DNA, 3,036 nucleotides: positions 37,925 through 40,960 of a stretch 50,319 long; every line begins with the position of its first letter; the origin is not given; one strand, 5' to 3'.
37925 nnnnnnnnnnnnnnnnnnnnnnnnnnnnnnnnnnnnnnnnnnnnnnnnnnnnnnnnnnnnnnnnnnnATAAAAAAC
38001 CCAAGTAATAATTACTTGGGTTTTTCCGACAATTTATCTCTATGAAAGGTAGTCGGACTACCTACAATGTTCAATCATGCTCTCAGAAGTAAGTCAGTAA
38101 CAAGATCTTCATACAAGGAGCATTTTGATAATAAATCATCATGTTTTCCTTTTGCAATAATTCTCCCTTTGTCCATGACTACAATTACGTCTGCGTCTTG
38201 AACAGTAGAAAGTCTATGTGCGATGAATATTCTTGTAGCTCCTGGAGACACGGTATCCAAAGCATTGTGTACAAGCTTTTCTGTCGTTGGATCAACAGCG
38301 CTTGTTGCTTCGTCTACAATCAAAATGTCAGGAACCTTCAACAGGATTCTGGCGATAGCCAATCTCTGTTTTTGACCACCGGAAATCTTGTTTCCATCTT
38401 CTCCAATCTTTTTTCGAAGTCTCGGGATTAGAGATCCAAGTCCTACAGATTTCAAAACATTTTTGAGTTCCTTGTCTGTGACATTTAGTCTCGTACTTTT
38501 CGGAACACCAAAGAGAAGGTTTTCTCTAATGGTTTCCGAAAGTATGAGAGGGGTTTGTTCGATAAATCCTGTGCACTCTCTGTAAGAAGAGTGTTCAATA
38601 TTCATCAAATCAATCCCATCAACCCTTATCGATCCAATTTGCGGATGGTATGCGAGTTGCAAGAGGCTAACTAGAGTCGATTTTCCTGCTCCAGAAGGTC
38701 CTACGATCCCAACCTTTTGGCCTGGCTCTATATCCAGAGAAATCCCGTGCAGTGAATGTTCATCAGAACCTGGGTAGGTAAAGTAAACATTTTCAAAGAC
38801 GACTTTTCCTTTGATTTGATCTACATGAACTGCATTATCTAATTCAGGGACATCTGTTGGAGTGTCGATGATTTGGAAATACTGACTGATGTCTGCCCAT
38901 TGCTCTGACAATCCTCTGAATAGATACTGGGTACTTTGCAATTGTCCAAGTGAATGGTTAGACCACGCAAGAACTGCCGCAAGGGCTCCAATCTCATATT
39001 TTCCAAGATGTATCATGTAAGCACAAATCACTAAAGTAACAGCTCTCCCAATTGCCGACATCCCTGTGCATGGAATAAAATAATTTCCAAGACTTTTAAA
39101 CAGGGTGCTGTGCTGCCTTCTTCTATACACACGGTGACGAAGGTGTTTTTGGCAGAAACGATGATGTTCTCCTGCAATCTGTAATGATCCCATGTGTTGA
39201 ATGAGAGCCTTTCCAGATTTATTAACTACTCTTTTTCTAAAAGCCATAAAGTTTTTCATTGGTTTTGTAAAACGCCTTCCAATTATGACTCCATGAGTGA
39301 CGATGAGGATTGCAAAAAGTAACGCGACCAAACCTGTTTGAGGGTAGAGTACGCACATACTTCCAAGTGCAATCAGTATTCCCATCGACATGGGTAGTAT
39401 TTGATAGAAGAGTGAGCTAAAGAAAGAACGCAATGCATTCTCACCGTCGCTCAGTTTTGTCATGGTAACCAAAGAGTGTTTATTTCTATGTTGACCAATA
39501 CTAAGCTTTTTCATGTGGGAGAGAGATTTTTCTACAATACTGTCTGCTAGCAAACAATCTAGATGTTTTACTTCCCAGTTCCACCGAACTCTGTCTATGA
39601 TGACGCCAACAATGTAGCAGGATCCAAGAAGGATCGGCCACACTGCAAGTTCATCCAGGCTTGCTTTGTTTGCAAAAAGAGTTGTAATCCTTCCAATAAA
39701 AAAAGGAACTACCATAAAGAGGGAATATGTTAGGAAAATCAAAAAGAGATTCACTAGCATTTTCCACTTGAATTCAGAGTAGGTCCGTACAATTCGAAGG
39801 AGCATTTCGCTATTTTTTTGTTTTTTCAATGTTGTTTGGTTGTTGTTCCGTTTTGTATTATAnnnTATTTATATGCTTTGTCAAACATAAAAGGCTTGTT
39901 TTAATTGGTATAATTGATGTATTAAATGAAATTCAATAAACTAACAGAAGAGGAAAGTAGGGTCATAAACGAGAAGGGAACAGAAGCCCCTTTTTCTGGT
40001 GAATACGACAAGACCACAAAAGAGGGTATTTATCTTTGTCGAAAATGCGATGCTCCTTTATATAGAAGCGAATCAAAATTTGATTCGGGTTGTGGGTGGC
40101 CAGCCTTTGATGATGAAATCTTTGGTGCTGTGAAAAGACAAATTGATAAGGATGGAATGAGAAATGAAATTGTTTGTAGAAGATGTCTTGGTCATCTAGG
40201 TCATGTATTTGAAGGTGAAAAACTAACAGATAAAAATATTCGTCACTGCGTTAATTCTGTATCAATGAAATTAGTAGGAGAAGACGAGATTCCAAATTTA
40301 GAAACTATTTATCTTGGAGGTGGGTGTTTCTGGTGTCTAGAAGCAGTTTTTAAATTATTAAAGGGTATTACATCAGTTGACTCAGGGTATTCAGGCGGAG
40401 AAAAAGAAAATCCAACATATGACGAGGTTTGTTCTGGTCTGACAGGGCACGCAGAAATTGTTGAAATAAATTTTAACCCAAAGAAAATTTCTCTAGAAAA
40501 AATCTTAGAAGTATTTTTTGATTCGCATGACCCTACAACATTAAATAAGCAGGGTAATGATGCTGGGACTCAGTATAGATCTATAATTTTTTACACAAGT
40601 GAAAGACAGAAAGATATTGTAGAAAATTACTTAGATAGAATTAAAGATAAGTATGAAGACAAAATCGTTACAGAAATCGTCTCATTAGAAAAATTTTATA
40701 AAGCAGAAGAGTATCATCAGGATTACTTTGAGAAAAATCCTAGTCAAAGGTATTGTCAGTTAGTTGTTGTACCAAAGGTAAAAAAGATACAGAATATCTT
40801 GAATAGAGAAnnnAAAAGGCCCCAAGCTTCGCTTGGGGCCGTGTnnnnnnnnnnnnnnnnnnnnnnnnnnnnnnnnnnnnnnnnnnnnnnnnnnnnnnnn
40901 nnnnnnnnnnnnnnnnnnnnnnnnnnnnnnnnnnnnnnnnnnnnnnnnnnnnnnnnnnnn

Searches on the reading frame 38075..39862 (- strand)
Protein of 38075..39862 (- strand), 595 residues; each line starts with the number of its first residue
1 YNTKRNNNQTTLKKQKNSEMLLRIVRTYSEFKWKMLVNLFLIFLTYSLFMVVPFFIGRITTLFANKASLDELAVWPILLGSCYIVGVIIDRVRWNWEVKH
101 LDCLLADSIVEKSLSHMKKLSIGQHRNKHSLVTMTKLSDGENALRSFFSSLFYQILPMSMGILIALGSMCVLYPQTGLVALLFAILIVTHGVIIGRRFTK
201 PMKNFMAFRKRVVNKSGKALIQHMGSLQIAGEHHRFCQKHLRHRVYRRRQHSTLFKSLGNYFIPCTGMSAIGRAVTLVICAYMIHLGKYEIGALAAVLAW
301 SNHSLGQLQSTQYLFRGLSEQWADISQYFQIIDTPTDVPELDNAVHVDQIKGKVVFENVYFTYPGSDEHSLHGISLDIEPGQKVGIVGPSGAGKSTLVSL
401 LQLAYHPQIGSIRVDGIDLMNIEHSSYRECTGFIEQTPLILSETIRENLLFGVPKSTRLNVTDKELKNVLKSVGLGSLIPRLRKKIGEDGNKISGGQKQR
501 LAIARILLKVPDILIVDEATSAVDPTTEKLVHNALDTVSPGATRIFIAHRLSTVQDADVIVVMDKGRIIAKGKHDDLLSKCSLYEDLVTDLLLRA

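Call 61: search_protein_families(library=pfam, proteins=[window:38075-39862:-], max_evalue=0.001)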
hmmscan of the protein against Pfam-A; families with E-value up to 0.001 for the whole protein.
window:38075-39862:- (595 aa): 3 families
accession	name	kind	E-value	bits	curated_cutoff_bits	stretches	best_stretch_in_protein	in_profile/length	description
PF00005.33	ABC_tran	-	5.6e-33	114.9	25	1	371-521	1-137/137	ABC transporter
PF00664.28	ABC_membrane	-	3.9e-06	27.2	28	1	36-298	2-264/274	ABC transporter transmembrane region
PF02463.25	SMC_N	-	2.8e-05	24.1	40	0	460-563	117-211/220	RecF/RecN/SMC N terminal domain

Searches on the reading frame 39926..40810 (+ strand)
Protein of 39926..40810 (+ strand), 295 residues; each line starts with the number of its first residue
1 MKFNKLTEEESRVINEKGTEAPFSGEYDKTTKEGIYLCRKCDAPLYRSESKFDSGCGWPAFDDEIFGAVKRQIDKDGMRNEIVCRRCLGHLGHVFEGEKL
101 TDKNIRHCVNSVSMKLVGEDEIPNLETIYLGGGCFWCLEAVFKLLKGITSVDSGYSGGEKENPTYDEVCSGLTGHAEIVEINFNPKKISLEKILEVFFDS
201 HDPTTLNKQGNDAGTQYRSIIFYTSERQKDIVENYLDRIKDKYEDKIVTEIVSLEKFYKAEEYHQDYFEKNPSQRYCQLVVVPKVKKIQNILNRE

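Call 61: search_protein_families(library=pfam, proteins=[window:39926-40810:+], max_evalue=0.001)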
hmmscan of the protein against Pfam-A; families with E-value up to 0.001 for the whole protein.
window:39926-40810:+ (295 aa): 2 families
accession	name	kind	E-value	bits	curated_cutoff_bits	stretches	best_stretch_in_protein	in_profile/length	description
PF01625.27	PMSR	-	3.4e-66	222.6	23.7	1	127-278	1-153/153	Peptide methionine sulfoxide reductase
PF01641.26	SelR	-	4.2e-41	140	24.9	1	6-116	1-114/116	SelR domain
